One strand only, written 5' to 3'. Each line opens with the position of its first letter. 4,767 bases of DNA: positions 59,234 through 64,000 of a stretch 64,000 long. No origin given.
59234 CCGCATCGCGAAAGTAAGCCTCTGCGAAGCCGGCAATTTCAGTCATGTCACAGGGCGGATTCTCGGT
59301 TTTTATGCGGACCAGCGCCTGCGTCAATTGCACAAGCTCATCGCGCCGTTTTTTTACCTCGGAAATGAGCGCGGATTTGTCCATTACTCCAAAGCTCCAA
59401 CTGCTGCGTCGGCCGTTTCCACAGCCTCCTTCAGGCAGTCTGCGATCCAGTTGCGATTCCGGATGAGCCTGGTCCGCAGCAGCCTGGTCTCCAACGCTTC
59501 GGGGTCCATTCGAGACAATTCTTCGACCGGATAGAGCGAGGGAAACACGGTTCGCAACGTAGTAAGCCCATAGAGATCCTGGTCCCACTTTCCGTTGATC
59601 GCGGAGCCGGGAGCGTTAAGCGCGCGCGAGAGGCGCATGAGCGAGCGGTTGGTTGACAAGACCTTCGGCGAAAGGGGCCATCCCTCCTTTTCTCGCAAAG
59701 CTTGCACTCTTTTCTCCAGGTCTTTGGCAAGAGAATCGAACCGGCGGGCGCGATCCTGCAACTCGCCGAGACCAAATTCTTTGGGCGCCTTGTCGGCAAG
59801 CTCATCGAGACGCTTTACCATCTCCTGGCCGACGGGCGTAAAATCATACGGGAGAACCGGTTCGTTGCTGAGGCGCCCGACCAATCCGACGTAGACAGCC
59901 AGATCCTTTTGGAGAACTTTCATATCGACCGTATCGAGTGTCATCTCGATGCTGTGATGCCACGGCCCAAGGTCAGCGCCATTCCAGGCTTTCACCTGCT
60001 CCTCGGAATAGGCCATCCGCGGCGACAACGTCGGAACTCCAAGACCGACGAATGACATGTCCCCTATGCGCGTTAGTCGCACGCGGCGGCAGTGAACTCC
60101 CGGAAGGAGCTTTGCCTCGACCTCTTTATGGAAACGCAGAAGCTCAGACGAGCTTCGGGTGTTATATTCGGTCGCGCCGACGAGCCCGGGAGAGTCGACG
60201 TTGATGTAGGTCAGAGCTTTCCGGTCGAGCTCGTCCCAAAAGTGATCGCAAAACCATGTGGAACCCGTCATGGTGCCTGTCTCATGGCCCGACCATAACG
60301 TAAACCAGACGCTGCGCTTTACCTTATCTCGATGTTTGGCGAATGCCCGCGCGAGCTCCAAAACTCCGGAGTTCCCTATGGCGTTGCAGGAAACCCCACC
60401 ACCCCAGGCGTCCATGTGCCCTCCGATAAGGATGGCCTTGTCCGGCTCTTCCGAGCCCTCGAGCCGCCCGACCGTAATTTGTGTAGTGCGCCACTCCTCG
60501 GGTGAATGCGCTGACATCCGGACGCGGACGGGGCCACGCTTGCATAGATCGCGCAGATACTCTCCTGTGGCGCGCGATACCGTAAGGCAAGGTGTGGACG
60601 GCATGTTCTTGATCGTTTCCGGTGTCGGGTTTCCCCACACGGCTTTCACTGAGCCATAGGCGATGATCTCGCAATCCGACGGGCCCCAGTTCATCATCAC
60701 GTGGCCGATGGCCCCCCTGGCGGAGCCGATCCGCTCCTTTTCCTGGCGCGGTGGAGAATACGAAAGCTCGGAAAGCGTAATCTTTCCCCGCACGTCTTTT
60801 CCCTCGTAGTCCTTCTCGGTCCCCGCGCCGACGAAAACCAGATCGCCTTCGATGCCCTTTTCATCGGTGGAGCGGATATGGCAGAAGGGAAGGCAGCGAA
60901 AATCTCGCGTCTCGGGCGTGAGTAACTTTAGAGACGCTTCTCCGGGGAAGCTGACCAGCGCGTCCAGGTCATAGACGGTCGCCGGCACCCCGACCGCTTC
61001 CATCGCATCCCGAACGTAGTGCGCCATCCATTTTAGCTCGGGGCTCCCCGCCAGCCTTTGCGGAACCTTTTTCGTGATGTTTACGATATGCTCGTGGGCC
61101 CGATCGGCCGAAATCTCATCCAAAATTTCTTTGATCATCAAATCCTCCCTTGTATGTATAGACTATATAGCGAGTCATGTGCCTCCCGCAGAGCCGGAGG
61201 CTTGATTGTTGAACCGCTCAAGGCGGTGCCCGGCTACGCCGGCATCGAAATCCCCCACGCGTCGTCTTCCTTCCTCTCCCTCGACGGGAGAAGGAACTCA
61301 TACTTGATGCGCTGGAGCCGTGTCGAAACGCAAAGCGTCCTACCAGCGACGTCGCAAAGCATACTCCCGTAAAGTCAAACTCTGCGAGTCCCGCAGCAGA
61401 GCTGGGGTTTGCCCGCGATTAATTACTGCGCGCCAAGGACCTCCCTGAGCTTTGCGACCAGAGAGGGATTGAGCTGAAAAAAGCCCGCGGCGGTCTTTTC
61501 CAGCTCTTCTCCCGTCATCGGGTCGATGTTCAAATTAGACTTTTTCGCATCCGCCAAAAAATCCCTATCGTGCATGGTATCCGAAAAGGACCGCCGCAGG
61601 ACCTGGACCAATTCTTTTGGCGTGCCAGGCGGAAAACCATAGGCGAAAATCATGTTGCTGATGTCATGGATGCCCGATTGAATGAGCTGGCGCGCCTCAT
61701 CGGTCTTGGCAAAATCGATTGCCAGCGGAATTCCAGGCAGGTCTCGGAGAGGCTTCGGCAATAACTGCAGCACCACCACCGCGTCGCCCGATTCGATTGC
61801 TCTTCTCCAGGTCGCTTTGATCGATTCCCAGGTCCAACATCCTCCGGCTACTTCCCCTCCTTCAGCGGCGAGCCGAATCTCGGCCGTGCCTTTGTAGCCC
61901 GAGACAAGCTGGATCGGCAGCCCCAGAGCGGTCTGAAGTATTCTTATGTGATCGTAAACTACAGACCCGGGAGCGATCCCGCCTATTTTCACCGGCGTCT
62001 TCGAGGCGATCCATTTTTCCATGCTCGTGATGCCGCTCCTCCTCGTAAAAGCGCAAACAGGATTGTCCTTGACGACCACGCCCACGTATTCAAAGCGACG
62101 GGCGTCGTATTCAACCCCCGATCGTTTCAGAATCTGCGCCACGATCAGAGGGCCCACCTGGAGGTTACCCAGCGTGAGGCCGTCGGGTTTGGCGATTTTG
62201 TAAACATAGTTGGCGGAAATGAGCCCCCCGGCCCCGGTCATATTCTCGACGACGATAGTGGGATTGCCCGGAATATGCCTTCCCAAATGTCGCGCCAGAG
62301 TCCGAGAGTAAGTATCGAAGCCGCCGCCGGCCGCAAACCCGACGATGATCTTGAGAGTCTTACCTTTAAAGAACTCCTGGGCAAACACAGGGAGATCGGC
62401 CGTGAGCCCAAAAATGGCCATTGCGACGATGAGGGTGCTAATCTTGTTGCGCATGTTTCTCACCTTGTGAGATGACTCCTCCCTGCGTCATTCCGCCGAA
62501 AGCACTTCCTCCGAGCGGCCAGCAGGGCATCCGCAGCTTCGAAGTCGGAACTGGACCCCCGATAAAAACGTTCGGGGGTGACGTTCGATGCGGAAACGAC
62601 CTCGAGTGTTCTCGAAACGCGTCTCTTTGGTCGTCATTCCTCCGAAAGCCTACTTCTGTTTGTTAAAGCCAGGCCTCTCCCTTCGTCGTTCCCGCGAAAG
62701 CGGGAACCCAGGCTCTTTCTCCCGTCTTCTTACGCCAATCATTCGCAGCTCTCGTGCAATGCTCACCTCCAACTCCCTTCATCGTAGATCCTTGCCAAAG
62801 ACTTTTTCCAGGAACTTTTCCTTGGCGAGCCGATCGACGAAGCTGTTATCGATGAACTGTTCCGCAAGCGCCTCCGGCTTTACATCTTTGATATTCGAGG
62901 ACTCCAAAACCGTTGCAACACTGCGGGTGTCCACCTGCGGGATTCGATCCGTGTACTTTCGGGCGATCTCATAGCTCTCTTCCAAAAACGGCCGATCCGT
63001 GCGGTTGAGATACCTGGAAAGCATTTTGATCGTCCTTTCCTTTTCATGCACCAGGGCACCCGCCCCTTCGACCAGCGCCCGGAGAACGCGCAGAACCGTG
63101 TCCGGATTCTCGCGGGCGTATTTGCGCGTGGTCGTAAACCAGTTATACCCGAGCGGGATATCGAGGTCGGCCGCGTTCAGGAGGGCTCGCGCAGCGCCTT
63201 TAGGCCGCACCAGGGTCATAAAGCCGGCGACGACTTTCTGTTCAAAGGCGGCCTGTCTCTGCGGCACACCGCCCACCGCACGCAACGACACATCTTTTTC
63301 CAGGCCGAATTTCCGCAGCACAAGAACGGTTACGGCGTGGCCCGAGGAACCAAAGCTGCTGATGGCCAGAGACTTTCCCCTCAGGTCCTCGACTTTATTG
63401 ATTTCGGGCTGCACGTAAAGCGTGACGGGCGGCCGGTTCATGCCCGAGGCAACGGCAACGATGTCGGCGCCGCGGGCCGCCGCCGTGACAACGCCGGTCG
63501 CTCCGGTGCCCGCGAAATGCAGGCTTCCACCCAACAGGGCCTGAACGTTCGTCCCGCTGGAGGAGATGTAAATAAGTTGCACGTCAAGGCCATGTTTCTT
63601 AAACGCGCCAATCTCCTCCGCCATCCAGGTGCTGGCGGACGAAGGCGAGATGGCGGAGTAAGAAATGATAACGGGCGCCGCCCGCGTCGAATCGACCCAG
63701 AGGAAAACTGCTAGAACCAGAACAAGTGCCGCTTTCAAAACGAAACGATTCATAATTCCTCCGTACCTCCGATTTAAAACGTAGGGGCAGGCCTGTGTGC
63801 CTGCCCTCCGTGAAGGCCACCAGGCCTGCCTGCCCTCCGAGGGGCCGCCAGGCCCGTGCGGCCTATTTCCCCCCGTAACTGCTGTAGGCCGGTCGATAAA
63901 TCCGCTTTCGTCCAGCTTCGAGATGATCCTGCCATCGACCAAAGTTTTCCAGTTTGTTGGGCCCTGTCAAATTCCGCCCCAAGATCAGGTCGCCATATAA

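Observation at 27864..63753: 36-kb unidirectional array combining Mo-hydroxylases with five decarboxylase candidates: putative heteroaromatic polycarboxylate catabolism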

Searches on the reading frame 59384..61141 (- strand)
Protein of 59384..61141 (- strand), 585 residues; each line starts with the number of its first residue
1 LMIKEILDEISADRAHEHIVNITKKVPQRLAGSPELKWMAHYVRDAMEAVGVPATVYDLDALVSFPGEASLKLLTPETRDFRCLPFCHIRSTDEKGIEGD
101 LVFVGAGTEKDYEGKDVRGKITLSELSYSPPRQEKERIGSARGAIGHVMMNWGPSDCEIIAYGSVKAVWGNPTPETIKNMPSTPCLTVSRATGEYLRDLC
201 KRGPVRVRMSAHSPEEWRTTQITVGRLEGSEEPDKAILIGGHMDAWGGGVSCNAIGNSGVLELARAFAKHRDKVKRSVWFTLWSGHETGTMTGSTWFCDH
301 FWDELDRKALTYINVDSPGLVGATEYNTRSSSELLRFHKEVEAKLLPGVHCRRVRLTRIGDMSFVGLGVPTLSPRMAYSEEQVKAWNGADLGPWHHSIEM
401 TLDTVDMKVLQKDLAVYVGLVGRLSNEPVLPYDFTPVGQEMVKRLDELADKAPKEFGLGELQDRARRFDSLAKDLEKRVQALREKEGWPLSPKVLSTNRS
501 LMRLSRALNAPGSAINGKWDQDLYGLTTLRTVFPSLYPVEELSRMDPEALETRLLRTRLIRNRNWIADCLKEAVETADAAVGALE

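Call 6: search_protein_families(library=pfam, proteins=[window:59384-61141:-], max_evalue=0.00001)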
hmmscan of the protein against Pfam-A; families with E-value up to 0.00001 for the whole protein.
window:59384-61141:- (585 aa): 1 family
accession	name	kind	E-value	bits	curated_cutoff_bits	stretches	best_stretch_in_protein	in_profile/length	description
PF04389.22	Peptidase_M28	-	1.4e-11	44.9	21.3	1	224-333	3-113/193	Peptidase family M28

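Call 10: search_protein_families(library=ncbifam, proteins=[window:59384-61138:-], max_evalue=0.00001)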
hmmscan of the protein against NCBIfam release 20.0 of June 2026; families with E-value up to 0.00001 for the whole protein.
window:59384-61138:- (584 aa): 0 families

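Call 51: search_solved_structures(query=window:59384-61138:-, max_evalue=0.001)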
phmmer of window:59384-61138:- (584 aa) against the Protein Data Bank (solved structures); distinct sequences matched with E-value up to 0.001: 37.
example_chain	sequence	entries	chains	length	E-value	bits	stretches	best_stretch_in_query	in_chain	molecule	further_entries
4twe_A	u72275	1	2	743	1.4e-13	53.3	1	205-323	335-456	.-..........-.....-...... acidic dipeptidase-like protein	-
1z8l_A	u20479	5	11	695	2.2e-12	49.4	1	205-317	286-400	Glutamate carboxypeptidase II | Glutamate carboxypeptidase 2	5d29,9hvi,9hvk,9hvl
5ely_A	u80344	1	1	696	2.2e-12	49.4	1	205-317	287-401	Glutamate carboxypeptidase 2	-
2c6c_A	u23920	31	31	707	2.3e-12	49.3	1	205-317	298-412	GLUTAMATE CARBOXYPEPTIDASE II | GLUTAMATE CARBOXYPEPTIDASE 2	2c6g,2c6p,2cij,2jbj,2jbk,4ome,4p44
2oot_A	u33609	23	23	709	2.3e-12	49.3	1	205-317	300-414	Glutamate carboxypeptidase 2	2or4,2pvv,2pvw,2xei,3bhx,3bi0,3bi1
3rbu_A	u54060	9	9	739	2.7e-12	49.1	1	205-317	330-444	Glutamate carboxypeptidase 2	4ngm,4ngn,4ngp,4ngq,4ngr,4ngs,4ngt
9hlw_A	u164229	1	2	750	2.9e-12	49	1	205-317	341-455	Glutamate carboxypeptidase 2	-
4mcs_A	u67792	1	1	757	3e-12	49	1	205-317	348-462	Glutamate carboxypeptidase 2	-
5of0_A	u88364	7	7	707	4.4e-12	48.4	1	205-317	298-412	Glutamate carboxypeptidase 2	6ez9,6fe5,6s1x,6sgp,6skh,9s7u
3bxm_A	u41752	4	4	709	4.5e-12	48.4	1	205-317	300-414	Glutamate carboxypeptidase 2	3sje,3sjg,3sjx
5f09_A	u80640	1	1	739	5.2e-12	48.1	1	205-317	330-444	Glutamate carboxypeptidase 2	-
4mcp_A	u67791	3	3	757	5.7e-12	48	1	205-317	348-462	Glutamate carboxypeptidase 2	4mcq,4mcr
2xef_A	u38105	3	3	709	7.6e-12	47.6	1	205-317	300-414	GLUTAMATE CARBOXYPEPTIDASE 2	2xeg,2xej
11rn_A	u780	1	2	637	2e-11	46.2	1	223-331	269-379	Transferrin receptor protein 1, serum form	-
11qc_A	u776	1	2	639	2e-11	46.2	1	223-331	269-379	Transferrin receptor protein 1, serum form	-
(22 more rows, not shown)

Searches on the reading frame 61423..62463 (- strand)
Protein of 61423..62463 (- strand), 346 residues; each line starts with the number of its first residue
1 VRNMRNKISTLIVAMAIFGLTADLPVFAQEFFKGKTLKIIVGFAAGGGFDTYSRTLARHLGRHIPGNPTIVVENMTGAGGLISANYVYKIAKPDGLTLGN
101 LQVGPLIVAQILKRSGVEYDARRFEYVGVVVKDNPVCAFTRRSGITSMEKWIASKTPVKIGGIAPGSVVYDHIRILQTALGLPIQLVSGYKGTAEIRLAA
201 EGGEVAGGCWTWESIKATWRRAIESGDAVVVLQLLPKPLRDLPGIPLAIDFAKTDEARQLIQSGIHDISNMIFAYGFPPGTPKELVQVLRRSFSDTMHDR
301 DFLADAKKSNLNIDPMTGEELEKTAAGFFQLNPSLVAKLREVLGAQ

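Call 6: search_protein_families(library=pfam, proteins=[window:61423-62463:-], max_evalue=0.00001)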
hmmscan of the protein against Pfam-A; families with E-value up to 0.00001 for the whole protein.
window:61423-62463:- (346 aa): 1 family
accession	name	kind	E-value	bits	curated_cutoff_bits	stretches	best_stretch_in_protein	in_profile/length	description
PF03401.19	TctC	-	7e-08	32.8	27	1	69-309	16-242/274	Tripartite tricarboxylate transporter family receptor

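Call 10: search_protein_families(library=ncbifam, proteins=[window:61423-62454:-], max_evalue=0.00001)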
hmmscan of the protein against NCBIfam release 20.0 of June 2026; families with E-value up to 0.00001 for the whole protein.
window:61423-62454:- (343 aa): 0 families

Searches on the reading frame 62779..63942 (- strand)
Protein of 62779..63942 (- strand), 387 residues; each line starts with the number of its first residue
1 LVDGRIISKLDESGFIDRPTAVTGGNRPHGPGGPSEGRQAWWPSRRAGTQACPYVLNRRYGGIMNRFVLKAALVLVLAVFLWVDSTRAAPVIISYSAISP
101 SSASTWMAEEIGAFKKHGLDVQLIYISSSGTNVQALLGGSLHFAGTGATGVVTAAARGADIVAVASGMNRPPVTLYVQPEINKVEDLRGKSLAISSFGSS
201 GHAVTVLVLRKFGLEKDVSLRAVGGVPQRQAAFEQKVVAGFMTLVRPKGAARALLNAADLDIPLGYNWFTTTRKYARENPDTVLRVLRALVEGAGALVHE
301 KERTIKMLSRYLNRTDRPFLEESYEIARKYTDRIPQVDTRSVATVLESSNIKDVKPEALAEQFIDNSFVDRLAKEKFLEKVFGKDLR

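Call 6: search_protein_families(library=pfam, proteins=[window:62779-63942:-], max_evalue=0.00001)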
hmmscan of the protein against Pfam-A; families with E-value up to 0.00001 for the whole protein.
window:62779-63942:- (387 aa): 3 families
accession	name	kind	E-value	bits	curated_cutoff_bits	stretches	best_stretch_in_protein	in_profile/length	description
PF09084.16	NMT1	-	1.9e-22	80.7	20.5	1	101-298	3-210/216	NMT1/THI5 like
PF13379.11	NMT1_2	-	1.6e-07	31.8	24.7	1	103-294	19-235/252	NMT1-like family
PF12974.12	Phosphonate-bd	-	2.5e-06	27.5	27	1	116-221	26-138/242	ABC transporter, phosphonate, periplasmic substrate-binding protein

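Call 10: search_protein_families(library=ncbifam, proteins=[window:62779-63753:-], max_evalue=0.00001)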
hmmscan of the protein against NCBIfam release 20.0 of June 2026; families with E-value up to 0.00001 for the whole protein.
window:62779-63753:- (324 aa): 5 families
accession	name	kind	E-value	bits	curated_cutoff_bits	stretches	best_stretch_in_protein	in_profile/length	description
TIGR01728.1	SsuA_fam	subfamily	6.1e-25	88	163.5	1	38-272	10-253/290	aliphatic sulfonate ABC transporter substrate-binding protein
NF008588.0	PRK11553.1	subfamily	1.1e-12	47.6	299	1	38-249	36-255/319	aliphatic sulfonate ABC transporter substrate-binding protein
NF040735.1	SBP_SaoX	equivalog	1.4e-06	27.7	300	1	42-147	18-120/330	ABC transporter substrate-binding subunit SaoX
TIGR02122.1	TRAP_TAXI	subfamily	6.1e-06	25.3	84.35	0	4-199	4-216/320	TAXI family TRAP transporter solute-binding subunit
TIGR01098.1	3A0109s03R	subfamily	7.3e-06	25.6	112.05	0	4-141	4-156/253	phosphate/phosphite/phosphonate ABC transporter substrate-binding protein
